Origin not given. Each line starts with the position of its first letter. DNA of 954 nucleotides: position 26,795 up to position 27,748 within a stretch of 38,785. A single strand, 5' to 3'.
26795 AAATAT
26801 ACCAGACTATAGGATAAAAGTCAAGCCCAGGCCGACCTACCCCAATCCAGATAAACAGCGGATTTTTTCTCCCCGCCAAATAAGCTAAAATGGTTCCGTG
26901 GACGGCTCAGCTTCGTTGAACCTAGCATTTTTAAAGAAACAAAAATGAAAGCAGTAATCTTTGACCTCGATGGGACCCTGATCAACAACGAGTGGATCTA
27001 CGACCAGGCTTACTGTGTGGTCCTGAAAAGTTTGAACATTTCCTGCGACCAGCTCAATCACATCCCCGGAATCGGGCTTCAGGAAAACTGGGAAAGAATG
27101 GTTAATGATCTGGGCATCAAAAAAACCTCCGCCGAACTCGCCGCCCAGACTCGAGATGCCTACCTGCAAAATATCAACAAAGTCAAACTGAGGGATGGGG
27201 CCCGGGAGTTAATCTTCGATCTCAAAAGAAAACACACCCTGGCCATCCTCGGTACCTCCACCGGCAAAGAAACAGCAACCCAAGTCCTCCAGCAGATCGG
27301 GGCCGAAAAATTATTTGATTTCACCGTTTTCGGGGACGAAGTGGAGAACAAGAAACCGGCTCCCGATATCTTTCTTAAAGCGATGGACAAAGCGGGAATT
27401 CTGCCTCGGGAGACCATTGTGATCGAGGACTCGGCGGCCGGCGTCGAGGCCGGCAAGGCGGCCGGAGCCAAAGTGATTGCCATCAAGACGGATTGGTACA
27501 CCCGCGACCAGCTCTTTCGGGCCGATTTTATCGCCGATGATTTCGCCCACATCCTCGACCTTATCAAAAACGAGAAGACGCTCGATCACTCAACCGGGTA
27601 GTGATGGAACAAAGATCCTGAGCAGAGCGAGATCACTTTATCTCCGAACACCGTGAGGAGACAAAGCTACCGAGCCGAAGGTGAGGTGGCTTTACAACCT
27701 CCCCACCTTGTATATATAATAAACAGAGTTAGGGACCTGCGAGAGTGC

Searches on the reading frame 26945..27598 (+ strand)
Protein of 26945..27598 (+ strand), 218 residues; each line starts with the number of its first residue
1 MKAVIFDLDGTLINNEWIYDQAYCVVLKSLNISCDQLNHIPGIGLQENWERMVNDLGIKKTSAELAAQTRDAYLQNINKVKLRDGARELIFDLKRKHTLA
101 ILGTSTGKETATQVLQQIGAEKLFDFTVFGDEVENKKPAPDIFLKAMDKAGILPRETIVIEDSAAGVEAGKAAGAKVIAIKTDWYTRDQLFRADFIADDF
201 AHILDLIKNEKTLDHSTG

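Call 16: find_encoding_contigs(protein=window:26945-27598:+, flank=10000, max_places=6)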
Protein window:26945-27598:+ (218 aa): 8 contigs read that carry it; 5 places shown.
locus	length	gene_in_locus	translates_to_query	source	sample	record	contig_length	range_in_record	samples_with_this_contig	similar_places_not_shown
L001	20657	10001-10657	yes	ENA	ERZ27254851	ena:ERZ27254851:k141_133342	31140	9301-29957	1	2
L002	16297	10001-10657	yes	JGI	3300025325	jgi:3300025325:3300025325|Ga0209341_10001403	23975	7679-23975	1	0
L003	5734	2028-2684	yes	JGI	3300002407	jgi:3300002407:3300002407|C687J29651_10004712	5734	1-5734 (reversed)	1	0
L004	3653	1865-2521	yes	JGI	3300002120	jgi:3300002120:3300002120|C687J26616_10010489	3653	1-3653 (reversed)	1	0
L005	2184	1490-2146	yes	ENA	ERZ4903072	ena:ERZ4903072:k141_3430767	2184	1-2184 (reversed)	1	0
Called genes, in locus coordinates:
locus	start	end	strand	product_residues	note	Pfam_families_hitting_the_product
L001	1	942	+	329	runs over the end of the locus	PF10343:Q_salvage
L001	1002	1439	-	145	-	-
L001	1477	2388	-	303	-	PF02899:Phage_int_SAM_1, PF13102:Phage_int_SAM_5 (faint), PF13495:Phage_int_SAM_4, PF22823:MrpR_C_cat (faint), PF00589:Phage_integrase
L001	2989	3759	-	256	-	PF18900:DUF5656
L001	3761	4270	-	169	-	PF02075:RuvC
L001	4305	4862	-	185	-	PF20772:TACO1_YebC_N, PF01709:Transcrip_reg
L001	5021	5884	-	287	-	-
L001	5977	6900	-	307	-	-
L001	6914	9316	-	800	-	PF26449:DUF8128, PF10412:TrwB_AAD_bind, PF01935:DUF87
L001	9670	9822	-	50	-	-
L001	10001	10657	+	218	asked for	PF00702:Hydrolase, PF03031:NIF (faint), PF13419:HAD_2, PF13242:Hydrolase_like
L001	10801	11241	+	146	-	-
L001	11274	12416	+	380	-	-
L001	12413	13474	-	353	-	PF13399:LytR_C (weak)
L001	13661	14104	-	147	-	-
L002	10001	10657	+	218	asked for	PF00702:Hydrolase, PF03031:NIF (faint), PF13419:HAD_2, PF13242:Hydrolase_like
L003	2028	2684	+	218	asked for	PF00702:Hydrolase, PF03031:NIF (faint), PF13419:HAD_2, PF13242:Hydrolase_like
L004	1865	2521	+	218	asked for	PF00702:Hydrolase, PF03031:NIF (faint), PF13419:HAD_2, PF13242:Hydrolase_like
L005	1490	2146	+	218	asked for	PF00702:Hydrolase, PF03031:NIF (faint), PF13419:HAD_2, PF13242:Hydrolase_like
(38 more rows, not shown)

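Call 72: search_protein_families(library=pfam, proteins=[window:26945-27598:+], max_evalue=0.01)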
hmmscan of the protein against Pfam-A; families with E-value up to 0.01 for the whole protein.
window:26945-27598:+ (218 aa): 5 families
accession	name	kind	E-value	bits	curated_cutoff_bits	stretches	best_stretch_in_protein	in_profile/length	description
PF13419.12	HAD_2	-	3.4e-32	112.4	23.8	1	4-180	1-178/178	Haloacid dehalogenase-like hydrolase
PF00702.32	Hydrolase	-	1.5e-26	94.4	26.4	1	1-174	1-191/191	haloacid dehalogenase-like hydrolase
PF13242.12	Hydrolase_like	-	6.6e-09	36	22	1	136-201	3-73/75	HAD-hyrolase-like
PF03031.24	NIF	-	2e-06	28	21.8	1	3-174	2-128/160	NLI interacting factor-like phosphatase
PF12710.13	HAD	-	8.6e-05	23.5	27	1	4-133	1-132/189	haloacid dehalogenase-like hydrolase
